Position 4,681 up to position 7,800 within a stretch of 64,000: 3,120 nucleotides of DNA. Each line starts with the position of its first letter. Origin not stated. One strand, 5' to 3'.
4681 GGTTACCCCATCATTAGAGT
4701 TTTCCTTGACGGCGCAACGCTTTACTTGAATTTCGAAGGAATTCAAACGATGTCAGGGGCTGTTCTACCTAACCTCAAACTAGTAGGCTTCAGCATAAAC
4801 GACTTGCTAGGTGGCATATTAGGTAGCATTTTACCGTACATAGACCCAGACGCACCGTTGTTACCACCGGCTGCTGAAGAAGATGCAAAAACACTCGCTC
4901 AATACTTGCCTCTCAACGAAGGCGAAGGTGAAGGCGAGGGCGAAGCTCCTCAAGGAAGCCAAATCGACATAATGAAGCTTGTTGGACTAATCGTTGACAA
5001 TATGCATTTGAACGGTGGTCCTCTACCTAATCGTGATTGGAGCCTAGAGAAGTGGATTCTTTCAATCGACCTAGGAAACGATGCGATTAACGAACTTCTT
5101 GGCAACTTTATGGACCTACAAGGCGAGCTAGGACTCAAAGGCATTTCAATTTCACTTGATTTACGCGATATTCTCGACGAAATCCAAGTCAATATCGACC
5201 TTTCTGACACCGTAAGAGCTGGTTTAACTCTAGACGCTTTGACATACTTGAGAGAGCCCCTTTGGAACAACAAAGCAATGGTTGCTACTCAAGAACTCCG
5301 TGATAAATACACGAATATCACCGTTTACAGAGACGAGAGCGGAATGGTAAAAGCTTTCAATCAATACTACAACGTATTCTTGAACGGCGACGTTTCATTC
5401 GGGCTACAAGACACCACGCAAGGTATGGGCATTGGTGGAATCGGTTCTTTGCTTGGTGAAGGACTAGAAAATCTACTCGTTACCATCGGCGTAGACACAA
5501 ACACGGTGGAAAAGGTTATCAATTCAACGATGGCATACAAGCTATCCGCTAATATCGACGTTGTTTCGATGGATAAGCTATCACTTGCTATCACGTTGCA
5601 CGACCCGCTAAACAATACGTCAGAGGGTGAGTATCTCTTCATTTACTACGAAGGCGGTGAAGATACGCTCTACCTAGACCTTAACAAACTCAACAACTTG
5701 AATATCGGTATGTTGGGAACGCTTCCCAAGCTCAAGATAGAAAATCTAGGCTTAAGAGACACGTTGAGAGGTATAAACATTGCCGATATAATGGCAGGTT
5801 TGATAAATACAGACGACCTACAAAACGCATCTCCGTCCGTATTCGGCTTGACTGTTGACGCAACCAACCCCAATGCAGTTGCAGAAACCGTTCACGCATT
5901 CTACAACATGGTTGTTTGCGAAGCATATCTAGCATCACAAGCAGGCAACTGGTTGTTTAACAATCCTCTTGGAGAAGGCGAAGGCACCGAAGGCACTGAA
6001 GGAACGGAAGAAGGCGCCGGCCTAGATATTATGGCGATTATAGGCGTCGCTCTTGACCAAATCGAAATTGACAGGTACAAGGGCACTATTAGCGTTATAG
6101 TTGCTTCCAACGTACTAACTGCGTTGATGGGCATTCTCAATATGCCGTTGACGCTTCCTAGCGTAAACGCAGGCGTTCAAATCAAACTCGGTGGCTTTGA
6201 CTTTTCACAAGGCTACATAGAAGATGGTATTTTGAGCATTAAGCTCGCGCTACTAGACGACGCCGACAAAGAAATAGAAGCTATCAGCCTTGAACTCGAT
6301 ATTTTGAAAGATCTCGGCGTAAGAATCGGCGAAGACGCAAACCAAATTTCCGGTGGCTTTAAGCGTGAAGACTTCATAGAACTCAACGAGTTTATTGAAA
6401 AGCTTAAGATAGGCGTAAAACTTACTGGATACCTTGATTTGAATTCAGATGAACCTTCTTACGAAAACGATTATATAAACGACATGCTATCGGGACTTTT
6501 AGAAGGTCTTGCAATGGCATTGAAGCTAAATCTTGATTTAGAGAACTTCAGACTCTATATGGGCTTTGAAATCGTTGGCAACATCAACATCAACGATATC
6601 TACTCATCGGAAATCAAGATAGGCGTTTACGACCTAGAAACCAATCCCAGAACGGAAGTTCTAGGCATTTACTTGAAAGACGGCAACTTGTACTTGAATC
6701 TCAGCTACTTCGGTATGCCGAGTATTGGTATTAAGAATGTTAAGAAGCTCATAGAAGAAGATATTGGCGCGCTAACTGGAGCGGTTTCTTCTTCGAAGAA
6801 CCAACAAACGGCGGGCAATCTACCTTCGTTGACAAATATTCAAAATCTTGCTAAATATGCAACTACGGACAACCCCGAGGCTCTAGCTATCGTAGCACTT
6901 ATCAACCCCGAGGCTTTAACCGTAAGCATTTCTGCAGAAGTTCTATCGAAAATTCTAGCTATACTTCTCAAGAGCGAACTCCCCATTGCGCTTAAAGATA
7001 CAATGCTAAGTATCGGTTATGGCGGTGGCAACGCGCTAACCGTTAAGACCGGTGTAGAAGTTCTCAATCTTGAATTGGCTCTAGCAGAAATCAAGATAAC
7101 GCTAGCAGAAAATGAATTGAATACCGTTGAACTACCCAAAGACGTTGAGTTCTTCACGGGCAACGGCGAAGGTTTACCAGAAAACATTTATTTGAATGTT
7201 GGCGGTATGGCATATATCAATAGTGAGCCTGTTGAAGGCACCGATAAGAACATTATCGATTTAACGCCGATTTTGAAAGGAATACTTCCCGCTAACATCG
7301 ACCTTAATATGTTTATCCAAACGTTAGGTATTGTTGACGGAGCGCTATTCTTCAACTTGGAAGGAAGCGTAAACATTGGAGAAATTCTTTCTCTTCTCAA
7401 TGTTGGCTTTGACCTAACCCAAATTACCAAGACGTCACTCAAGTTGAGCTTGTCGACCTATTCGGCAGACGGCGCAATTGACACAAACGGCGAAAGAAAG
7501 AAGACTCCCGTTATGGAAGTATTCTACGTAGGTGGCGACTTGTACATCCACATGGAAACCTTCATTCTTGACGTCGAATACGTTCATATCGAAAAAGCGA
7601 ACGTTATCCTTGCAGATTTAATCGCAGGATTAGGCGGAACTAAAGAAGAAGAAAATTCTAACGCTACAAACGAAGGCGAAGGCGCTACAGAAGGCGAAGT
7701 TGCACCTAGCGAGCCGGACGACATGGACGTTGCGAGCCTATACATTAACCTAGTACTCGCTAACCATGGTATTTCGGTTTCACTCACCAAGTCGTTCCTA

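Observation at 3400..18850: Unrecognised module of about 330 aa repeated about 15 times with a period of about 1 kb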

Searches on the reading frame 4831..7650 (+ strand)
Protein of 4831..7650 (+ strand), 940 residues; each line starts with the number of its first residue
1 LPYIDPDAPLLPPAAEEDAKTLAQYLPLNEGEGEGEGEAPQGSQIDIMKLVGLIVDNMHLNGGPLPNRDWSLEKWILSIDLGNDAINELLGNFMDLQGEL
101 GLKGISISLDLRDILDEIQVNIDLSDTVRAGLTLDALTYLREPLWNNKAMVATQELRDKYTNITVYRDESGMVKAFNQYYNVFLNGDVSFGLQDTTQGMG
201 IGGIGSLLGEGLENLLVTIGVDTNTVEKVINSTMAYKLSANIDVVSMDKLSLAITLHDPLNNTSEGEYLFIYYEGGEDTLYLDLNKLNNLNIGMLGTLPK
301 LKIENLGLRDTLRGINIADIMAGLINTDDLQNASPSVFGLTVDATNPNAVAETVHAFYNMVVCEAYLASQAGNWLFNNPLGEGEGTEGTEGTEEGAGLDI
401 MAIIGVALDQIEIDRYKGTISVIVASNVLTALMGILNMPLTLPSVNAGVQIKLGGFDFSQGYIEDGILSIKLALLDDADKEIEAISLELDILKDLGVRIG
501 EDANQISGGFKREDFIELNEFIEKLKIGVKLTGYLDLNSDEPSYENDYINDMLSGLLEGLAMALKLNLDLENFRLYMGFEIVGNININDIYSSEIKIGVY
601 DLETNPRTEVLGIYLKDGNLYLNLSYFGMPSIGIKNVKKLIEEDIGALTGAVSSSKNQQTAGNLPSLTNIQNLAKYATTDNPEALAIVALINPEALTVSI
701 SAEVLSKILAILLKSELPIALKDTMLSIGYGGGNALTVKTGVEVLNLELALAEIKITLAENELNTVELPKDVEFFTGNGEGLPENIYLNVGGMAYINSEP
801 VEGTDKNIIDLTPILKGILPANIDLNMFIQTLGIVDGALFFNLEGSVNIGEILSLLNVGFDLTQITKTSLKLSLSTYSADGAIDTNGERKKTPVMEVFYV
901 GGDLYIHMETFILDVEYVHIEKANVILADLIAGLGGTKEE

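Call 32: search_protein_representatives(alignment_id=A1)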
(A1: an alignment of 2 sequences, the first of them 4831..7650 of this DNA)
Query: 2 sequences, 968 profile positions. Proteins with E-value up to 0.001 (for the whole library): 28; up to 1e-10: 22; up to 1e-30: 19. The best 28 are listed.
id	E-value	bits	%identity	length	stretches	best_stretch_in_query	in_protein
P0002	0.0e+00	1582.9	-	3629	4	1-960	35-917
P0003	2.7e-298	1008.7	-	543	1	48-596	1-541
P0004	9.4e-190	649.4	-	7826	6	2-966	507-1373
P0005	1.2e-167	576.3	-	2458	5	551-966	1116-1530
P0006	1.1e-162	559.8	-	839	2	1-366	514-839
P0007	2.2e-133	462.9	-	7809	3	2-959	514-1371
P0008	5.5e-132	458.2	-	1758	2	2-963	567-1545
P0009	4.5e-96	339.3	-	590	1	29-483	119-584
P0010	7.1e-86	305.6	-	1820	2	37-966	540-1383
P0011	2.0e-81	290.9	-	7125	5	405-956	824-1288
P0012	1.0e-65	238.9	-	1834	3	400-961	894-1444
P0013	2.1e-65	237.8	-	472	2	110-327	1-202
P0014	3.6e-55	204.0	-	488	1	719-964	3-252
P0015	1.0e-52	195.8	-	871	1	2-323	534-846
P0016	1.2e-47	179.1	-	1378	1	37-658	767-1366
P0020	2.7e-42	161.4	-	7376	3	400-887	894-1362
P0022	5.7e-27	110.6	-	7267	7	377-881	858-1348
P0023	5.7e-16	74.2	-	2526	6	43-342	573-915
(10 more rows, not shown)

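Call 39: find_related_loci(query=A1, collection=genome_contigs, flank=3000)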
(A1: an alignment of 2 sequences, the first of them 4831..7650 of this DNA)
Query A1 (940 aa) in genome_contigs; peptide patterns used: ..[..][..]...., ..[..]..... (x = any residue, [..] = any of these).
78 stretches matched a pattern; 4 encode a relative of the query (tblastn E <= 1e-3); 3 distinct loci.
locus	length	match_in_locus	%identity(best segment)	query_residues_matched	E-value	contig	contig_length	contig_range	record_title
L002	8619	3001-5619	30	31-931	4e-97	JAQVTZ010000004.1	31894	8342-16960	MAG: Clostridia bacterium isolate STF1_44 NODE_2961_length_31894_cov_5.951585_Sandtown_F1, whole genome shotgun sequence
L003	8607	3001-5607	28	45-937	8e-88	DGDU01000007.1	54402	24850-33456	MAG TPA_asm: Christensenella sp. UBA3944 UBA3944_contig_10618, whole genome shotgun sequence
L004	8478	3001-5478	33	45-909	3e-123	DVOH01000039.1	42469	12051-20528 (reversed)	MAG TPA_asm: Candidatus Stercoripulliclostridium merdipullorum isolate 23406 CHK104__C512563_L42469_ERR2241852, whole ge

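Call 43: search_solved_structures(query=A2, max_evalue=10)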
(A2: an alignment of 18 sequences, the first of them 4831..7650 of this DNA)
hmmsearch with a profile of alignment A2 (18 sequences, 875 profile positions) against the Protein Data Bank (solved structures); distinct sequences matched with E-value up to 10: 1.
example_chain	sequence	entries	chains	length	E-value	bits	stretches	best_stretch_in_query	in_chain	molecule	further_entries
1u20_A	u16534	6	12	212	1.6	10.2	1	309-373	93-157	U8 snoRNA-binding protein X29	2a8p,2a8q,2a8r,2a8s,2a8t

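Call 44: predict_structure(alignment_id=A2)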
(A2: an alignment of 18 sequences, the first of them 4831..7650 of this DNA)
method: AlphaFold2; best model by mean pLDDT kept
length: 940 residues; sequences in the alignment: 18
mean_pLDDT: 64.2   pTM: 0.47
mean pLDDT of the five models: 64.2, 59.9, 57.7, 56.0, 52.9
residues with pLDDT >= 90: 31; 70-90: 395; 50-70: 290; < 50: 224
segments of 3 or more residues with pLDDT < 50: 1-45, 64-70, 137-147, 209-211, 226-228, 322-401, 646-685, 797-799, 811-815, 825-827, 937-940
pLDDT, mean of each block of 10 residues (from residue 1): 31 39 35 31 51 73 50 66 73 60 74 64 62 53 47 61 64 68 83 70 54 56 57 82 78 86 78 89 83 73 86 63 42 31 34 37 37 30 27 35 59 69 73 61 77 64 71 80 83 72 56 85 85 88 73 55 61 84 85 88 78 86 79 76 50 31 35 43 57 74 68 65 78 72 84 81 82 66 68 58 49 49 52 60 80 65 76 78 74 80 75 66 71 49
secondary structure, 60 per line:
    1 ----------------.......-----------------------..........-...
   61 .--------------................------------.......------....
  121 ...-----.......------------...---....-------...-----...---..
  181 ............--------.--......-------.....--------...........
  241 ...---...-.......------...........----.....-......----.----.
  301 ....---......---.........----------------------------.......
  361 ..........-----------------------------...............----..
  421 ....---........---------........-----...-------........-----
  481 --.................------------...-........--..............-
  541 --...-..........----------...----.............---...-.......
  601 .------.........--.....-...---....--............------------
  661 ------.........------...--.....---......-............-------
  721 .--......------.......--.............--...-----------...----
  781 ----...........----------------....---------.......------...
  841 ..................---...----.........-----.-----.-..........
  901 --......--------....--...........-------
elements in order (helices of 4 or more, strands of 3 or more residues): H17-23 H47-56 E58-61 E76-82 H83-91 E104-110 E117-123 E129-135 H154-157 E165-167 E173-175 E179-192 H204-209 E217-221 E230-243 E251-257 E267-274 E279-283 H285-290 E300-304 H308-313 H317-325 H354-370 H400-407 E408-414 E419-424 H428-435 E445-452 E468-475 E483-499 H518-523 E526-539 E543-545 H547-556 E567-569 E574-586 E594-601 E608-616 E619-623 E631-634 H637-648 H667-675 E687-691 E695-700 H702-713 E724-729 E736-742 E745-757 E774-776 E785-795 H812-815 H825-831 E838-848 H849-858 E869-877 E891-900 E903-908 E917-920 H923-933

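Call 65: find_encoding_contigs(protein=P0004, flank=10000, max_places=2)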
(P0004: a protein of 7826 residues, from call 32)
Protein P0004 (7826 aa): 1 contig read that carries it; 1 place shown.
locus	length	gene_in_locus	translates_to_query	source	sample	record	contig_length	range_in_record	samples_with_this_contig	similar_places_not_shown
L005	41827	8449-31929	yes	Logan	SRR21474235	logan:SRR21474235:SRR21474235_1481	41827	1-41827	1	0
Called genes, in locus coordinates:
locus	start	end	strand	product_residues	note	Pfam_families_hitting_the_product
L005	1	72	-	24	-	PF02421:FeoB_N (weak), PF01926:MMR_HSR1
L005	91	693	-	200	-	PF04542:Sigma70_r2, PF13936:HTH_38 (faint), PF08281:Sigma70_r4_2, PF00196:GerE (weak)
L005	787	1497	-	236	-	PF08032:SpoU_sub_bind, PF00588:SpoU_methylase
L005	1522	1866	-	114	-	PF00636:Ribonuclease_3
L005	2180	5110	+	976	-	PF02368:Big_2 (faint), PF01841:Transglut_core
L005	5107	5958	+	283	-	-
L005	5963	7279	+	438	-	PF00480:ROK (weak)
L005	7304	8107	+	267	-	PF02585:PIG-L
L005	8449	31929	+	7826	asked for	PF13620:CarboxypepD_reg, PF13715:CarbopepD_reg_2 (weak)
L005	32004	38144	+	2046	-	PF05547:Peptidase_M6 (faint), PF25390:WD40_RLD, PF07523:Big_3 (faint), PF13540:RCC1_2, PF25390:WD40_RLD, PF02368:Big_2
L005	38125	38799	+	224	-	PF07523:Big_3 (faint)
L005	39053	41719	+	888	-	PF00690:Cation_ATPase_N, PF00122:E1-E2_ATPase, PF00702:Hydrolase, PF13246:Cation_ATPase, PF00689:Cation_ATPase_C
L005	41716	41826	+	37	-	?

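Call 69: list_cluster_members(proteins=[P0004, P0007, P0011, P0020, P0022, P0001, P0005, P0023])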
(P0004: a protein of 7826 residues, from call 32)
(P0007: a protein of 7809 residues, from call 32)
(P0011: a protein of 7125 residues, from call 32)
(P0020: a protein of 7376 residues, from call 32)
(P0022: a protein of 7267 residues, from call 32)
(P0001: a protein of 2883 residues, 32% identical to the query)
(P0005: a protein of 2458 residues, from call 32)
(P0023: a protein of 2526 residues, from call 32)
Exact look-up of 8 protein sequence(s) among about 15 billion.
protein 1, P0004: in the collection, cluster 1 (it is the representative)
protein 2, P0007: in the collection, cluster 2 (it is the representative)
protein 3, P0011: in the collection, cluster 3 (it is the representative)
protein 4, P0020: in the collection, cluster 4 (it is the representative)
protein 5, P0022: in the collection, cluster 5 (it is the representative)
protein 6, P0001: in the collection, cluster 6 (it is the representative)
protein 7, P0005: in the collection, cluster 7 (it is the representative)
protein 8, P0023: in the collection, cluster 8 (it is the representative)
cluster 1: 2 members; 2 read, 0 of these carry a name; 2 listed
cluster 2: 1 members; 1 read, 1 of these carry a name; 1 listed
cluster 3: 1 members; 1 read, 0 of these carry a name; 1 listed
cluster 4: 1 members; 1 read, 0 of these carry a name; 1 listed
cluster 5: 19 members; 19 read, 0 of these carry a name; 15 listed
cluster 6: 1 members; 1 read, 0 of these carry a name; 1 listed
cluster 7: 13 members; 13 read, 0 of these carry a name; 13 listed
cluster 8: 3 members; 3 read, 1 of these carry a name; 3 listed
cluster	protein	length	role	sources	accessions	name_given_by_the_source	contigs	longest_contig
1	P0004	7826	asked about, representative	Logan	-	-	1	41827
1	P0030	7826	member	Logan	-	-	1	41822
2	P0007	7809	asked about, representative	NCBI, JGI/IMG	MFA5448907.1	MAG: carboxypeptidase-like regulatory domain-containing protein [Clostridia bacterium]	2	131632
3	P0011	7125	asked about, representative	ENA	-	-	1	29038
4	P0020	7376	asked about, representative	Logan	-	-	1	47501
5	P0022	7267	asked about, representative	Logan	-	-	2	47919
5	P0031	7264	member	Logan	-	-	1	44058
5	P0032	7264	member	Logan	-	-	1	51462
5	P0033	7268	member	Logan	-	-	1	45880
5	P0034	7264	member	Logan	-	-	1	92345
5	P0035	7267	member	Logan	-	-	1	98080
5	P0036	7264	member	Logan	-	-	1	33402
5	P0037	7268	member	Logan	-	-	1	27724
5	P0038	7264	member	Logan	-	-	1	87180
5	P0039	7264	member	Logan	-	-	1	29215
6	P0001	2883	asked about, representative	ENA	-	-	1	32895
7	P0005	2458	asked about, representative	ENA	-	-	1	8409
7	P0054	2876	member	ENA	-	-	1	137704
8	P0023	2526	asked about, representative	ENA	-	-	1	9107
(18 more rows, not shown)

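Call 70: find_encoding_contigs(protein=P0054, flank=10000, max_places=1)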
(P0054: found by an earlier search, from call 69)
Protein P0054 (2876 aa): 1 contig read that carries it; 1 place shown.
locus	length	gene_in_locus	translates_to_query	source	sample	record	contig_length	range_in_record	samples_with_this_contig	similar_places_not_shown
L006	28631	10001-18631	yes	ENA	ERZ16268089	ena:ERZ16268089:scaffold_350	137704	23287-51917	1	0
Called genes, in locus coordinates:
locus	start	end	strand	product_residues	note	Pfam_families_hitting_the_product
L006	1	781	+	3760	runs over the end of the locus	-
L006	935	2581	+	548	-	PF07690:MFS_1, PF13347:MFS_2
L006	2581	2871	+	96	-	PF07876:Dabb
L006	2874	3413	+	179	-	PF00156:Pribosyltran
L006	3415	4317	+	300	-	PF09924:LPG_synthase_C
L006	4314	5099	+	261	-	PF23023:Anti-Pycsar_Apyc1, PF00753:Lactamase_B, PF12706:Lactamase_B_2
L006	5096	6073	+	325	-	PF02517:Rce1-like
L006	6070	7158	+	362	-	PF02517:Rce1-like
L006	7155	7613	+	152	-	PF02590:SPOUT_MTase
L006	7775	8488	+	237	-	PF00246:Peptidase_M14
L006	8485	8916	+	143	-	PF00383:dCMP_cyt_deam_1, PF14437:MafB19-deam, PF14439:Bd3614-deam (weak)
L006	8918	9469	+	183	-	PF01195:Pept_tRNA_hydro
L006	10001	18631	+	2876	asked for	-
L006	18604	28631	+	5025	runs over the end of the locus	PF13620:CarboxypepD_reg, PF13715:CarbopepD_reg_2 (weak), PF17210:SdrD_B (weak)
